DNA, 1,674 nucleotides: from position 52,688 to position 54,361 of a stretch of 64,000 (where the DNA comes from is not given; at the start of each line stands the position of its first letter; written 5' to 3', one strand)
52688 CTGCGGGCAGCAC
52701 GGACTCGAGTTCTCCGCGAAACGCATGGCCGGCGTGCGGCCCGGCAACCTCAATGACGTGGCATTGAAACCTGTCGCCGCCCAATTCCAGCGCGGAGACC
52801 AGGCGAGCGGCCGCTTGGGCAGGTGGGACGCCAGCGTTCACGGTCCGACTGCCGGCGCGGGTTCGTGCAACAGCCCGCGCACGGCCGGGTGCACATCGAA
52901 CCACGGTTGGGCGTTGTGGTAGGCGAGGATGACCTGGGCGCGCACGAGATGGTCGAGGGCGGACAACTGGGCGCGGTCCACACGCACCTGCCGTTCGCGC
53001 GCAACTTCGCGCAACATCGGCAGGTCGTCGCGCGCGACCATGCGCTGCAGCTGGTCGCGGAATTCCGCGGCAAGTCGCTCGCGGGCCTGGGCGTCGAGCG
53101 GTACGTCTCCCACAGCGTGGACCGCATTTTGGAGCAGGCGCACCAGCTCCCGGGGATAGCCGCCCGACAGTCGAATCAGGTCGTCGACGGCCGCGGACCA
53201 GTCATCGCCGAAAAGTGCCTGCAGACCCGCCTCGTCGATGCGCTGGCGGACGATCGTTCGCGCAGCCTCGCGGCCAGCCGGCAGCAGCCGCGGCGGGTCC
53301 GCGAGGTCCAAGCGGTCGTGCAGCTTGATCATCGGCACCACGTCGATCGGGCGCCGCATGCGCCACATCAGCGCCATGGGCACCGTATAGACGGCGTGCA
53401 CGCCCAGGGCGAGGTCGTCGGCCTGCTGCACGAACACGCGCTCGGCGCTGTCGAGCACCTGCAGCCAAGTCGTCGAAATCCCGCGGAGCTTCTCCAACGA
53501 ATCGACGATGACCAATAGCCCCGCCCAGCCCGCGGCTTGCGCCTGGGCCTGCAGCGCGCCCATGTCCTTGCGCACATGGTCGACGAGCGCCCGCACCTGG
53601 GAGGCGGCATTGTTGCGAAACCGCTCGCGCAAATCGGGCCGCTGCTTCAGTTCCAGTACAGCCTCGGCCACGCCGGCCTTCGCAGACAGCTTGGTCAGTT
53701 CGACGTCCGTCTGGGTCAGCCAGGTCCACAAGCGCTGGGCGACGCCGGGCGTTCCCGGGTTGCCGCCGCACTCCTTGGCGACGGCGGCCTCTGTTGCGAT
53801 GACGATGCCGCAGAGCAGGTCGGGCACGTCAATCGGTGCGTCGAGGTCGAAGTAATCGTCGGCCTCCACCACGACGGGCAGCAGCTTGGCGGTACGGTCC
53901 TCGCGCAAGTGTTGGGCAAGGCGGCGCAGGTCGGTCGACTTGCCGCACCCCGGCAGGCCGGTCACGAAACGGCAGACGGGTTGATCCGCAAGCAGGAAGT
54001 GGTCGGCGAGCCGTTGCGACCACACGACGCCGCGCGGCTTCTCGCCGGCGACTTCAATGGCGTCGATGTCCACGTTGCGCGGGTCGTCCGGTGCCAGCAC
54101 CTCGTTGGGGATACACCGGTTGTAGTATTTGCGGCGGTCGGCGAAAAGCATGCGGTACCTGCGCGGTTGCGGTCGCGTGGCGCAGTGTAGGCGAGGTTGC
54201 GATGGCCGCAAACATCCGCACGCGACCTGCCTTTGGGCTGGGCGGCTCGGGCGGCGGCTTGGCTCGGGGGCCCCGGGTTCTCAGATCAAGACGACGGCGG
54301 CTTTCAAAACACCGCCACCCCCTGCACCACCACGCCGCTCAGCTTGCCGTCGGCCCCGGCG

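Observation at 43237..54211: Defence-island-like cluster: AAA-ATPase/PD-(D/E)XK, NACHT STAND NTPase, Septu-like PtuAB, and an NTPase + TPR pair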

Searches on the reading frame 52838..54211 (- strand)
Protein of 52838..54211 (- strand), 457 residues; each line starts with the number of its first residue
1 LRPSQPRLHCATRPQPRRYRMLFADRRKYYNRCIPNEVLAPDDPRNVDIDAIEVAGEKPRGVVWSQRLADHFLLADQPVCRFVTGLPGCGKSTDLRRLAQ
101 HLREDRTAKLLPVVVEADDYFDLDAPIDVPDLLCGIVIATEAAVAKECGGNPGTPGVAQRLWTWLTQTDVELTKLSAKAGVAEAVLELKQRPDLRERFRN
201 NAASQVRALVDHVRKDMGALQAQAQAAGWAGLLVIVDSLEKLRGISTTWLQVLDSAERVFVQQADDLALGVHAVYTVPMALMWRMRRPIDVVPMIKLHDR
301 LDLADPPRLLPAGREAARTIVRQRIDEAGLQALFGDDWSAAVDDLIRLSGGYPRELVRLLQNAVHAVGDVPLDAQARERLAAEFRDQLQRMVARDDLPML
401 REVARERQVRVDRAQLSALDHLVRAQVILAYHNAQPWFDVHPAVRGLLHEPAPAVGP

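Call 6: search_protein_families(library=pfam, proteins=[window:52838-54211:-], max_evalue=0.01)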
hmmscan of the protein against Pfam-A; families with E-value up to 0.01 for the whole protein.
window:52838-54211:- (457 aa): 3 families
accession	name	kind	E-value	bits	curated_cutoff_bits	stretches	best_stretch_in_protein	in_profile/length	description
PF01443.25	Viral_helicase1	-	0.0039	17.5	21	1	83-106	3-26/228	Viral superfamily 1 RNA helicase core domain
PF13238.12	AAA_18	-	0.0053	17.7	29.4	0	82-102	2-22/128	AAA domain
PF13401.12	AAA_22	-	0.0062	17.3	27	0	82-111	9-33/130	AAA domain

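Call 7: search_protein_families(library=padloc, proteins=[window:52838-54211:-], max_evalue=0.01)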
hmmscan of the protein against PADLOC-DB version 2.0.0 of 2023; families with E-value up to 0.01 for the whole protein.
window:52838-54211:- (457 aa): 0 families

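Call 8: search_protein_families(library=ncbifam, proteins=[window:52838-54211:-], max_evalue=0.01)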
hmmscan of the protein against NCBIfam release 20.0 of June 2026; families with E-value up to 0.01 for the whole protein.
window:52838-54211:- (457 aa): 0 families

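Call 13: find_homologous_proteins(query=window:52841-54151:-)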
Query seq(437 aa) (437 aa): 170 proteins with E <= 0.001 among 8000 candidates; the best 120 are listed.
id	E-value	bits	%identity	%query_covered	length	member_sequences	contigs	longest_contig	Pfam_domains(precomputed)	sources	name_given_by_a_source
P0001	1.0e-286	969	100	100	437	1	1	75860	-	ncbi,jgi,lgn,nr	ncbi:MAG: hypothetical protein FJ100_02025 [Deltaproteobacteria bacterium]|nr:hypothetical protein [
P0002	4.5e-167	575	64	98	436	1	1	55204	-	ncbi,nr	ncbi:MAG: hypothetical protein H6747_13770 [Deltaproteobacteria bacterium]|nr:hypothetical protein [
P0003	5.7e-98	347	45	96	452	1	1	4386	-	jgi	jgi:hypothetical protein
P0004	4.4e-96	341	44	96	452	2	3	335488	-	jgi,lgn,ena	-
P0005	1.3e-95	339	45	98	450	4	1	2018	-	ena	-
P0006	1.0e-94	336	44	97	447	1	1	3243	-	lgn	-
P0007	1.4e-94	336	42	95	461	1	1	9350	-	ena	-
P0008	3.4e-94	335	44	96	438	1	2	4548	-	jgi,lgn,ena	-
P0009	4.7e-94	334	43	96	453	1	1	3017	-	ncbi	-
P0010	5.9e-94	334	44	96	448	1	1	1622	-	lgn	-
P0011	8.4e-94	333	45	98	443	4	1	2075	-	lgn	-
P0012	1.2e-93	333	43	97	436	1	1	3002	-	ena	-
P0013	1.3e-93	333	46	97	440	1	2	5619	-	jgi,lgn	-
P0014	1.9e-93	332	42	96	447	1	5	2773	-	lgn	-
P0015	2.0e-93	332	43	97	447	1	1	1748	-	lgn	-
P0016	9.0e-93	330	44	97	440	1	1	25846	-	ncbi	ncbi:MAG: hypothetical protein AB1505_14575 [Candidatus Latescibacterota bacterium]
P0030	4.1e-90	321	44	95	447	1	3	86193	-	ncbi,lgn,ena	-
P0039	6.0e-89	317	41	98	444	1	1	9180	-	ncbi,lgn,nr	ncbi:MAG TPA: hypothetical protein VFP84_27545 [Kofleriaceae bacterium]|nr:hypothetical protein [Kof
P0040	7.1e-89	317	45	96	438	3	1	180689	-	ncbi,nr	ncbi:hypothetical protein [Enhygromyxa salina]|nr:hypothetical protein [Enhygromyxa salina]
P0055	2.1e-86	309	42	97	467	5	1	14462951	-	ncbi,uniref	ncbi:hypothetical protein [Sorangium sp. So ce1182]|uniref:hypothetical protein n=1 Tax=Sorangium sp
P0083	7.8e-83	297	41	97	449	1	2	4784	-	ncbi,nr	ncbi:MAG: hypothetical protein KC431_23035 [Myxococcales bacterium]|nr:hypothetical protein [Myxococ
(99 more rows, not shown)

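Call 14: find_encoding_contigs(protein=P0002, flank=10000, max_places=2)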
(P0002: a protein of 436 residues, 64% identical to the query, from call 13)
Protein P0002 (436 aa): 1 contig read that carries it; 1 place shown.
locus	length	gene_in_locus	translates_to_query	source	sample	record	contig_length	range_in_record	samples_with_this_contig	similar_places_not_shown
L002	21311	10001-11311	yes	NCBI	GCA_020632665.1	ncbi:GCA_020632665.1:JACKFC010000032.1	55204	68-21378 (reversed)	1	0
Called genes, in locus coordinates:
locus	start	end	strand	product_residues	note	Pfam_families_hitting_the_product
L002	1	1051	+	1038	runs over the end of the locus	-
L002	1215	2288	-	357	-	PF00724:Oxidored_FMN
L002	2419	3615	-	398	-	PF04055:Radical_SAM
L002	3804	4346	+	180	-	-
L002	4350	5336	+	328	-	PF08843:AbiEii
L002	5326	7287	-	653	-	PF13086:AAA_11, PF13191:AAA_16 (weak), PF13245:AAA_19, PF13604:AAA_30, PF01443:Viral_helicase1 (faint), PF13087:AAA_12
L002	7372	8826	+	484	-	PF13173:AAA_14, PF13635:DUF4143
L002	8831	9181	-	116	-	-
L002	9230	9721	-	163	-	-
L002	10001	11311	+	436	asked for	-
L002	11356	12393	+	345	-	PF13424:TPR_12 (faint)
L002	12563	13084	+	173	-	PF19780:DUF6265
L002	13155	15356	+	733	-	PF00069:Pkinase, PF07714:PK_Tyr_Ser-Thr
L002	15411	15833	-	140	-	-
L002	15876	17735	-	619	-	PF00082:Peptidase_S8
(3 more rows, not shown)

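Call 15: find_encoding_contigs(protein=P0040, flank=10000, max_places=2)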
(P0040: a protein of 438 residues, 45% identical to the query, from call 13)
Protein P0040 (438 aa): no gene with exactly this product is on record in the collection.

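Call 16: find_encoding_contigs(protein=P0055, flank=10000, max_places=2)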
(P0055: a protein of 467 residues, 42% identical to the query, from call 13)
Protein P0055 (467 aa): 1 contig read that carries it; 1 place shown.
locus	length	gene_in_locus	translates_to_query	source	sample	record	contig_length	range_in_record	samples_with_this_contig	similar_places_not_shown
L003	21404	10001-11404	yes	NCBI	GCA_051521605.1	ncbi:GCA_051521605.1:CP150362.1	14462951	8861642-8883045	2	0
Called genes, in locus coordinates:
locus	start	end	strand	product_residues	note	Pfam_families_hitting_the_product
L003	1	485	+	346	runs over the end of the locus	PF06580:His_kinase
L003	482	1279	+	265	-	PF00072:Response_reg, PF04397:LytTR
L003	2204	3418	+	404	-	PF01266:DAO (faint), PF01494:FAD_binding_3, PF07992:Pyr_redox_2 (faint)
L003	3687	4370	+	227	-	-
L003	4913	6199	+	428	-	PF00202:Aminotran_3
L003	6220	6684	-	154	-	-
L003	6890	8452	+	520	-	PF16697:Yop-YscD_cpl (weak), PF00498:FHA, PF00158:Sigma54_activat, PF14532:Sigma54_activ_2, PF07728:AAA_5, PF25601:AAA_lid_14, PF02954:HTH_8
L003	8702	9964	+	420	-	-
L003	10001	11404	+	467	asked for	-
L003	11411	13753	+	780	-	-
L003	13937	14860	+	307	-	PF12146:Hydrolase_4, PF00561:Abhydrolase_1, PF12697:Abhydrolase_6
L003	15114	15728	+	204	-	PF26770:DUF8251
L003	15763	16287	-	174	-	-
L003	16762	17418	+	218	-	-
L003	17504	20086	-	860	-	PF00069:Pkinase, PF07714:PK_Tyr_Ser-Thr, PF03781:FGE-sulfatase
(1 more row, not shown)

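Call 17: find_encoding_contigs(protein=P0004, flank=8000, max_places=2)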
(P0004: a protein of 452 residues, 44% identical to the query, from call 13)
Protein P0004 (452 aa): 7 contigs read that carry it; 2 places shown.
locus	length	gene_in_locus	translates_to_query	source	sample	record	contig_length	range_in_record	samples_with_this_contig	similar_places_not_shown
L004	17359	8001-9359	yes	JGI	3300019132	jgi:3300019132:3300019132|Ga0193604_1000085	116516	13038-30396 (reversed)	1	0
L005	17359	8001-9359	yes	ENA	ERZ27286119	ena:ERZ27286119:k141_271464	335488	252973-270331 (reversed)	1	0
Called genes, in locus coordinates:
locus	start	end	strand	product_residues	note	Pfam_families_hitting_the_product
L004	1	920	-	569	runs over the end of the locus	PF08757:CotH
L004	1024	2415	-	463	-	-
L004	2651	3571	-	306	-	-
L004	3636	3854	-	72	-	-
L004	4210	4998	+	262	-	PF12710:HAD (weak)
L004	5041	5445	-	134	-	PF00072:Response_reg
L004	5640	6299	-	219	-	PF02826:2-Hacid_dh_C (faint), PF03446:NAD_binding_2 (weak), PF03807:F420_oxidored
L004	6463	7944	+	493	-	PF10009:DUF2252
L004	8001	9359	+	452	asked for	-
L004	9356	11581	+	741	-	-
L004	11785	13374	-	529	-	PF00342:PGI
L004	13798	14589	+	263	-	PF20434:BD-FAE, PF12146:Hydrolase_4 (weak), PF00561:Abhydrolase_1 (weak), PF07859:Abhydrolase_3, PF12697:Abhydrolase_6, PF00326:Peptidase_S9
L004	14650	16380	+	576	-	PF17963:Big_9 (faint), PF18911:PKD_4 (faint), PF22352:K319L-like_PKD, PF21027:Sde0182_C (faint), PF22352:K319L-like_PKD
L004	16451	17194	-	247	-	PF15579:Imm52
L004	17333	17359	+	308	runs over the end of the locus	PF19829:DUF6310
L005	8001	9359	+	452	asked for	-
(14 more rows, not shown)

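Call 18: find_encoding_contigs(protein=P0016, flank=8000, max_places=2)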
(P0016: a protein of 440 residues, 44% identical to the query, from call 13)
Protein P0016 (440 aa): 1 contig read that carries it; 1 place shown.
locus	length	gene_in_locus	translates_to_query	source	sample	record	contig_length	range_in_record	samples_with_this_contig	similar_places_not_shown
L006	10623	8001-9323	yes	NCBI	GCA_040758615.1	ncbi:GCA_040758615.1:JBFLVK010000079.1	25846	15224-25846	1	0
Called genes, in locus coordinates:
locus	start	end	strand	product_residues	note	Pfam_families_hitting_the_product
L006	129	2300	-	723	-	-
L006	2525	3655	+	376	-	PF13439:Glyco_transf_4, PF20706:GT4-conflict (weak), PF00534:Glycos_transf_1, PF13692:Glyco_trans_1_4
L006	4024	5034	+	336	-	PF13385:Laminin_G_3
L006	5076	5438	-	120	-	PF12973:Cupin_7, PF07883:Cupin_2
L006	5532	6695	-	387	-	PF02746:MR_MLE_N, PF13378:MR_MLE_C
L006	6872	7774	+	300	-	PF02737:3HCDH_N, PF03446:NAD_binding_2 (weak), PF00725:3HCDH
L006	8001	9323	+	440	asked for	-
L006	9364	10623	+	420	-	PF13176:TPR_7 (faint), PF07719:TPR_2 (faint), PF13374:TPR_10 (faint), PF00515:TPR_1 (faint), PF13424:TPR_12 (weak)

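Call 19: find_encoding_contigs(protein=P0030, flank=8000, max_places=2)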
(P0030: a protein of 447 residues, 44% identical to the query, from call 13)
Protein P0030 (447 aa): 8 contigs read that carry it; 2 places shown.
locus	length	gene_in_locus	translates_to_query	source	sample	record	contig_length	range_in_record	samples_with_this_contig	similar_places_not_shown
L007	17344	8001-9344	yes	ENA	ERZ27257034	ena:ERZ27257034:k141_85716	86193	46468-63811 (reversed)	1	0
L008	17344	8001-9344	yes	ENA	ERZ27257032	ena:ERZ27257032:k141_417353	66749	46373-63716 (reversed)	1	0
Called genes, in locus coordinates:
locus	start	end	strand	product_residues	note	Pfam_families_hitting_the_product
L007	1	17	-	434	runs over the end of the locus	PF08757:CotH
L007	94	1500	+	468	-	PF01841:Transglut_core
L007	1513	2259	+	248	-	PF00005:ABC_tran, PF13304:AAA_21 (weak)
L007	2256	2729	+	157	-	-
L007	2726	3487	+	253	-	PF02405:MlaE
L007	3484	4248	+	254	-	PF00005:ABC_tran, PF13304:AAA_21 (weak)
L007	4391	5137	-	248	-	PF00106:adh_short, PF01370:Epimerase, PF08659:KR (weak), PF13561:adh_short_C2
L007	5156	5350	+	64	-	-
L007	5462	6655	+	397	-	-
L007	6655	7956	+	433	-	-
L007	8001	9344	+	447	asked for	-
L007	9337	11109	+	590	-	PF19955:EAD1 (weak)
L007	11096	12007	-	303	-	PF01063:Aminotran_4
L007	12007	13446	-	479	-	PF00675:Peptidase_M16, PF05193:Peptidase_M16_C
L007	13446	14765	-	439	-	PF00675:Peptidase_M16, PF05193:Peptidase_M16_C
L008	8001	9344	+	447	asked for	-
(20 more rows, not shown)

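Call 31: search_protein_families(library=pfam, proteins=[P0001], max_evalue=10)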
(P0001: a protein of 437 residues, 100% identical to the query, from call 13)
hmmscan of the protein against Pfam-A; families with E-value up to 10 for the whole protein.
P0001 (437 aa): 17 families
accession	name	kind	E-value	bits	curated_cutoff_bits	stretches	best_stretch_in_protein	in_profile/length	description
PF01443.25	Viral_helicase1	-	0.0037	17.6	21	1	63-86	3-26/228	Viral superfamily 1 RNA helicase core domain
PF13238.12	AAA_18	-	0.0048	17.8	29.4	1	62-82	2-22/128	AAA domain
PF13401.12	AAA_22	-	0.0053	17.5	27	1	62-91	9-33/130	AAA domain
PF13191.12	AAA_16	-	0.012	16.6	32.6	1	56-89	22-52/167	AAA ATPase domain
PF13604.12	AAA_30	-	0.035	14.3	27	1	47-85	7-45/191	AAA domain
PF13207.12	AAA_17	-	0.04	14.7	27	1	64-82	1-19/136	AAA domain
PF05729.18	NACHT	-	0.044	14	26.7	1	62-90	4-32/167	NACHT domain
PF05356.16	Phage_Coat_B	-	0.061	13.8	23.5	1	182-216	10-44/56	Inovirus Coat protein B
PF03308.22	MeaB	-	0.062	12.7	23.1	1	63-85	38-60/273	Methylmalonyl Co-A mutase-associated GTPase MeaB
PF13671.12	AAA_33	-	0.11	13.3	27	1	63-99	4-32/143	AAA domain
PF01637.24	ATPase_2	-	0.12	12.6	33.2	1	59-86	21-48/225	ATPase domain predominantly from Archaea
PF24883.2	NPHP3_N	-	0.14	12.8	24.8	1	62-87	26-51/164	Nephrocystin 3, N-terminal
PF19319.4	DUF5919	-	0.2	11.9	23.5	1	173-269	69-160/161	Domain of unknown function (DUF5919)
PF03266.21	NTPase_1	-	0.2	11.9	23.9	1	62-85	3-26/168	NTPase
PF08433.16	KTI12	-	0.22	11.4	22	1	63-97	6-36/271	Chromatin associated protein KTI12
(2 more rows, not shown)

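Call 37: search_solved_structures(query=A1, max_evalue=1)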
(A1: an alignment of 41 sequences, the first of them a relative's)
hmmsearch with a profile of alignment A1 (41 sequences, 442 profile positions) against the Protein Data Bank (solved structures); distinct sequences matched with E-value up to 1: 45.
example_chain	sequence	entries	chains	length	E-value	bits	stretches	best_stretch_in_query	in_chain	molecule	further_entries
3dm9_B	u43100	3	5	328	0.00013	24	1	46-99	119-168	Signal recognition particle receptor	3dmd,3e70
4c7o_A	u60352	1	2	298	0.0013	20.8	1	50-94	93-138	SIGNAL RECOGNITION PARTICLE PROTEIN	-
7o9g_A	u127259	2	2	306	0.0013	20.7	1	50-94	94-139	Signal recognition particle protein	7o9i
5gaf_i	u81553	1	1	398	0.0018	20.3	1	50-94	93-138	Signal recognition particle protein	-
2xxa_A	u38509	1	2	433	0.0018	20.3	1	50-94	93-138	SIGNAL RECOGNITION PARTICLE PROTEIN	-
2j28_9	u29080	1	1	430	0.0018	20.3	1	50-94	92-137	Signal recognition particle protein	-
5nco_i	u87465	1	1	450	0.002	20.1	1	50-94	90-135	Signal recognition particle protein,Signal recognition particle protein,Signal recognition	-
5gah_i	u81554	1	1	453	0.0021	20.1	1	50-94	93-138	Signal recognition particle protein Ffh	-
5gad_i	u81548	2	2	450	0.0023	19.9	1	50-94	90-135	Signal recognition particle protein Ffh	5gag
9n00_A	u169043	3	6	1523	0.013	17.4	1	57-103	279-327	AAA family ATPase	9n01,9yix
3dm5_A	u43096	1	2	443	0.018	17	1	47-83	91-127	Signal recognition 54 kDa protein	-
9t5j_B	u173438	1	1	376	0.02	16.9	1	52-109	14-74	GPN-loop GTPase 1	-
3b9q_A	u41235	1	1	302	0.022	16.7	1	51-90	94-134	Chloroplast SRP receptor homolog, alpha subunit CPFTSY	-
5l3r_B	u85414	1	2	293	0.023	16.6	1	52-90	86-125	Cell division protein FtsY homolog, chloroplastic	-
8rix_A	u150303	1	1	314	0.024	16.5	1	51-90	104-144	Cell division protein FtsY homolog, chloroplastic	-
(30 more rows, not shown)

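Call 49: predict_structure(alignment_id=A1)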
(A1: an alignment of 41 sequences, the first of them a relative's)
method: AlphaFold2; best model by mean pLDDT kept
length: 437 residues; sequences in the alignment: 41
mean_pLDDT: 89.3   pTM: 0.88
mean pLDDT of the five models: 89.3, 88.7, 88.4, 88.3, 86.8
residues with pLDDT >= 90: 307; 70-90: 98; 50-70: 28; < 50: 4
segments of 3 or more residues with pLDDT < 50: 435-437
pLDDT, mean of each block of 10 residues (from residue 1): 95 96 95 93 90 95 93 95 89 95 91 92 90 65 70 58 72 79 84 94 96 97 86 93 95 96 92 90 84 97 98 97 96 96 90 94 95 94 92 88 92 86 90 55
secondary structure, 60 per line:
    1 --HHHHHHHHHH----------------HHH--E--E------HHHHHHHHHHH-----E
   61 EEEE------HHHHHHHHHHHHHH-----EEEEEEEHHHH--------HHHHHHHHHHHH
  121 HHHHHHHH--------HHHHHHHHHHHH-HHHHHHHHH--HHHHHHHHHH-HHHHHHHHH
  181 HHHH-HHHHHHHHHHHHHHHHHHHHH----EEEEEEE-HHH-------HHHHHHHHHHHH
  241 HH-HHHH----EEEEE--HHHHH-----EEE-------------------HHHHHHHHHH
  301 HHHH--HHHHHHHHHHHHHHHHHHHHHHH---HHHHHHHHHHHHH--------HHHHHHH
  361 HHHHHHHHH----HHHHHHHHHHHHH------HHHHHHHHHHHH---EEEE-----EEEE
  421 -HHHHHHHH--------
elements in order: H3-12 H44-54 E60-64 H71-84 E90-96 H97-100 H109-128 H137-148 H150-158 H161-170 H172-184 H186-206 E211-217 H229-242 H244-247 E252-256 H259-263 E269-271 H291-304 H307-329 H333-345 H354-369 H374-386 H393-404 E408-411 E417-420 H422-429

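Call 51: fold_search(model_id=the predicted structure, library=pdb)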
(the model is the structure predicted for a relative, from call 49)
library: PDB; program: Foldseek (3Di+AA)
matches with E <= 10: 562; with E <= 0.001: 24
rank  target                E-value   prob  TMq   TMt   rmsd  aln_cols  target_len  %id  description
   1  1fnn_A                4.9e-05  1.00  0.35  0.39  13.3       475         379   13  CRYSTAL STRUCTURE OF CDC6P FROM PYROBACULUM AEROPHILUM (released 2000-10-04)
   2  8jol_B                6.3e-05  1.00  0.33  0.30  11.6       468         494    9  cryo-EM structure of the CED-4/CED-3 holoenzyme (released 2023-06-28)
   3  4xgc_D                8.1e-05  1.00  0.34  0.34  16.6       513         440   12  Crystal structure of the eukaryotic origin recognition complex (released 2015-04-01)
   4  8jns_D                9.4e-05  1.00  0.32  0.34  11.8       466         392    9  cryo-EM structure of a CED-4 hexamer (released 2023-06-28)
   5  2a5y_B                9.9e-05  1.00  0.38  0.34  10.7       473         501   10  Structure of a CED-4/CED-9 complex (released 2005-10-11)
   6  1w5t_A                1.2e-04  1.00  0.39  0.43  10.4       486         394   13  Structure of the Aeropyrum Pernix ORC2 protein (ADPNP-ADP complexes) (released 2004-10-05)
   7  2a5y_C                1.3e-04  1.00  0.35  0.39  12.7       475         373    9  Structure of a CED-4/CED-9 complex (released 2005-10-11)
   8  3lqq_A                1.5e-04  1.00  0.38  0.34  10.6       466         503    9  Structure of the CED-4 Apoptosome (released 2010-04-28)
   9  2qby_A                1.6e-04  1.00  0.39  0.45  11.6       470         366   11  Crystal structure of a heterodimer of Cdc6/Orc1 initiators bound to origin DNA (from S. solfataricus) (released 2007-09-11)
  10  8glw_G                1.7e-04  1.00  0.36  0.39   7.4       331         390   13  CryoEM structure of the TnsC(1-503)-TnsD(1-318)-DNA complex in a 7:2:1 stoichiometry from E. coli Tn7 (released 2024-07-31)
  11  4m9s_A                1.9e-04  1.00  0.35  0.31  11.4       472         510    9  crystal structure of CED-4 bound CED-3 fragment (released 2013-10-23)
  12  7jk6_D                2.2e-04  1.00  0.34  0.34  15.5       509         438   12  Structure of Drosophila ORC in the active conformation (released 2020-09-09)
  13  7tji_I                2.3e-04  1.00  0.39  0.44  15.4       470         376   10  S. cerevisiae ORC bound to 84 bp ARS1 DNA and Cdc6 (state 2) with flexible Orc6 N-terminal domain (released 2022-10-05)
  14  7jgr_D                2.6e-04  1.00  0.35  0.34  16.2       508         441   12  Structure of Drosophila ORC bound to DNA (84 bp) and Cdc6 (released 2020-09-09)
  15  3sfz                  2.6e-04  1.00  0.29  0.14  16.7       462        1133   12  Crystal structure of full-length murine Apaf-1 (released 2011-08-24)
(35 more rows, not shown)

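Call 52: find_related_loci(query=A1, collection=metagenome_contigs, flank=8000)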
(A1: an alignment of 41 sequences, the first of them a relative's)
Query A1 (437 aa) in metagenome_contigs; peptide patterns used: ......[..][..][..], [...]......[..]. (x = any residue, [..] = any of these).
201 stretches matched a pattern; 77 encode a relative of the query (tblastn E <= 1e-3); 77 distinct loci.
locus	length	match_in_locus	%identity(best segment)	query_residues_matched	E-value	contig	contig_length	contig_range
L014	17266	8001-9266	44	1-425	3e-101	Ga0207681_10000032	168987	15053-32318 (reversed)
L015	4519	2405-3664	44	5-425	2e-98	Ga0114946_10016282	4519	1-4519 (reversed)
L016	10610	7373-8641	43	1-424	2e-98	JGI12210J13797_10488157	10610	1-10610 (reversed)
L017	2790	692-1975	42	6-427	8e-101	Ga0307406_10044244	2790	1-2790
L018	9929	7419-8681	41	1-424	7e-98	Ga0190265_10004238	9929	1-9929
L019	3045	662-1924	43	1-424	4e-99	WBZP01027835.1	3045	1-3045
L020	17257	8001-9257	44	10-425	2e-94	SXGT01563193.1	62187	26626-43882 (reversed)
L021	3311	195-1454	44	6-425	3e-96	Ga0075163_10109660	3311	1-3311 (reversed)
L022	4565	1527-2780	43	3-424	4e-93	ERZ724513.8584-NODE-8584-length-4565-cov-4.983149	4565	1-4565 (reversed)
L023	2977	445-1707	42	1-424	4e-94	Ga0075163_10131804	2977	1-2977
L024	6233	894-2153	43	6-427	2e-91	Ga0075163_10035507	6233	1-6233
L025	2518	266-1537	41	1-427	6e-94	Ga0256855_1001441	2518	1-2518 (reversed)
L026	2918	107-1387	42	7-427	3e-92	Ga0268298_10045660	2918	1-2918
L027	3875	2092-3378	43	1-425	1e-90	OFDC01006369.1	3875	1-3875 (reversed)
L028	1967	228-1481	42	3-424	6e-94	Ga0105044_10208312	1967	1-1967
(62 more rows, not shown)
